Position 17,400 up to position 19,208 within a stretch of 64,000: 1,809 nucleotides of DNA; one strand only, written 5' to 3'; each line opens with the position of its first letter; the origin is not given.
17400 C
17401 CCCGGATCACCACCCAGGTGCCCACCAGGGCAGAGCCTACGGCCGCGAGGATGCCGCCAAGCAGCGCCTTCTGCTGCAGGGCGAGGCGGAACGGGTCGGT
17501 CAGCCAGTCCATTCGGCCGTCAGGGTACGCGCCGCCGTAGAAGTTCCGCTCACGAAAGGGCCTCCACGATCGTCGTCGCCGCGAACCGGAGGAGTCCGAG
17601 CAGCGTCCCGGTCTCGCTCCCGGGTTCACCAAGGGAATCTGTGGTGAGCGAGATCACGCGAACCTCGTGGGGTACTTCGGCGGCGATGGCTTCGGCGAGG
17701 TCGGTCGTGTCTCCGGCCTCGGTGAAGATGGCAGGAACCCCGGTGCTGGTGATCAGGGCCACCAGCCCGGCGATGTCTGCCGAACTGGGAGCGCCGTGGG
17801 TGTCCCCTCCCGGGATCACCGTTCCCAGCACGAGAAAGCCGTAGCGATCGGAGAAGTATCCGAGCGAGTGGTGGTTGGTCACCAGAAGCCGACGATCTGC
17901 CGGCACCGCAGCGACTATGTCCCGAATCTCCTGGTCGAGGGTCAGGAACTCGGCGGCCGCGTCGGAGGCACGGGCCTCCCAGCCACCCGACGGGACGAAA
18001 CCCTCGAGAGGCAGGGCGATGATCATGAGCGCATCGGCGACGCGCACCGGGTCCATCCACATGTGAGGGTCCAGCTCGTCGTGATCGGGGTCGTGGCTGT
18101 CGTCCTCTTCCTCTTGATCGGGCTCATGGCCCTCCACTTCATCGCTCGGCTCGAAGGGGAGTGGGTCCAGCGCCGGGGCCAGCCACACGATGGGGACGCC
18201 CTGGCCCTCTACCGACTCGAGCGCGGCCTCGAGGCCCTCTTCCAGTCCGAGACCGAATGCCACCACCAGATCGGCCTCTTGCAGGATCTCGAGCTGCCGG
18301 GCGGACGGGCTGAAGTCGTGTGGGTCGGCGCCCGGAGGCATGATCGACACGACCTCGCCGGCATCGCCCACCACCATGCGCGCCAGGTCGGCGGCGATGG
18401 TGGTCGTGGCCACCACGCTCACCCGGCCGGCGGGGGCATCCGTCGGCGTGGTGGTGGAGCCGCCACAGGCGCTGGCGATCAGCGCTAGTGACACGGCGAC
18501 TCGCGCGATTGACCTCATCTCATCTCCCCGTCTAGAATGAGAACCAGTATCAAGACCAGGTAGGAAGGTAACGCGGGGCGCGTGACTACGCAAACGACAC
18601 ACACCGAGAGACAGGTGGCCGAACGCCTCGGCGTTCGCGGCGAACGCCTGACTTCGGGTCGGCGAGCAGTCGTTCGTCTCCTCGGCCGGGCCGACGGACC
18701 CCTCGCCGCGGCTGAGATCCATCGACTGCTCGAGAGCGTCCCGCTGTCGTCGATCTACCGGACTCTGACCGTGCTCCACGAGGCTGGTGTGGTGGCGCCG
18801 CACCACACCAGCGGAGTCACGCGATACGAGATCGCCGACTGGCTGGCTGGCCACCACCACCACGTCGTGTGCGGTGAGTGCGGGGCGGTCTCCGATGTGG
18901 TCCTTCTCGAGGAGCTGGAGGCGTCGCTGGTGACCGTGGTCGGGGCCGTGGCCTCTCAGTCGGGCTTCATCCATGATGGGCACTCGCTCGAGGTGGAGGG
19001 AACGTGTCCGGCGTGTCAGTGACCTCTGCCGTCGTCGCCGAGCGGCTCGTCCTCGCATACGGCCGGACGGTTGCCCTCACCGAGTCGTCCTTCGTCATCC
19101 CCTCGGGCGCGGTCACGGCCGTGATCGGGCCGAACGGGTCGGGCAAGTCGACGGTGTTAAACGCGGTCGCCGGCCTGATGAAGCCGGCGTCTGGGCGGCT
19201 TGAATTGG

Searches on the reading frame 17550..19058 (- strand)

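Call 78: search_protein_families(library=pfam, proteins=[window:17550-19058:-], max_evalue=0.00001)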
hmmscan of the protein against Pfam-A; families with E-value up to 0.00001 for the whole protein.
window:17550-19058:- (502 aa): 1 family
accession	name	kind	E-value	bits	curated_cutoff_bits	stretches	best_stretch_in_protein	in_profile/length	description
PF01297.22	ZnuA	-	4e-58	197.4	29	1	215-500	1-263/263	Zinc-uptake complex component A periplasmic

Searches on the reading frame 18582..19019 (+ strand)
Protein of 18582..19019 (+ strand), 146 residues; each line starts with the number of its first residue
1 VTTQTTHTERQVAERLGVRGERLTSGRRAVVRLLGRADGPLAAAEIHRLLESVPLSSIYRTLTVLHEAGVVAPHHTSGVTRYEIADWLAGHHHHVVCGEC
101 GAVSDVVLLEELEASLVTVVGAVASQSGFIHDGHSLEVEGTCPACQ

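Call 78: search_protein_families(library=pfam, proteins=[window:18582-19019:+], max_evalue=0.00001)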
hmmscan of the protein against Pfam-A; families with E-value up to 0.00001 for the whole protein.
window:18582-19019:+ (146 aa): 2 families
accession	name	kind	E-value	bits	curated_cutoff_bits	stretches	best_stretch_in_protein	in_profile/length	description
PF01475.25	FUR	-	1.2e-16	61.3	23.1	1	20-108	3-95/121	Ferric uptake regulator family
PF12840.13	HTH_20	-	2e-07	31.3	27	1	27-72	6-49/51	Helix-turn-helix domain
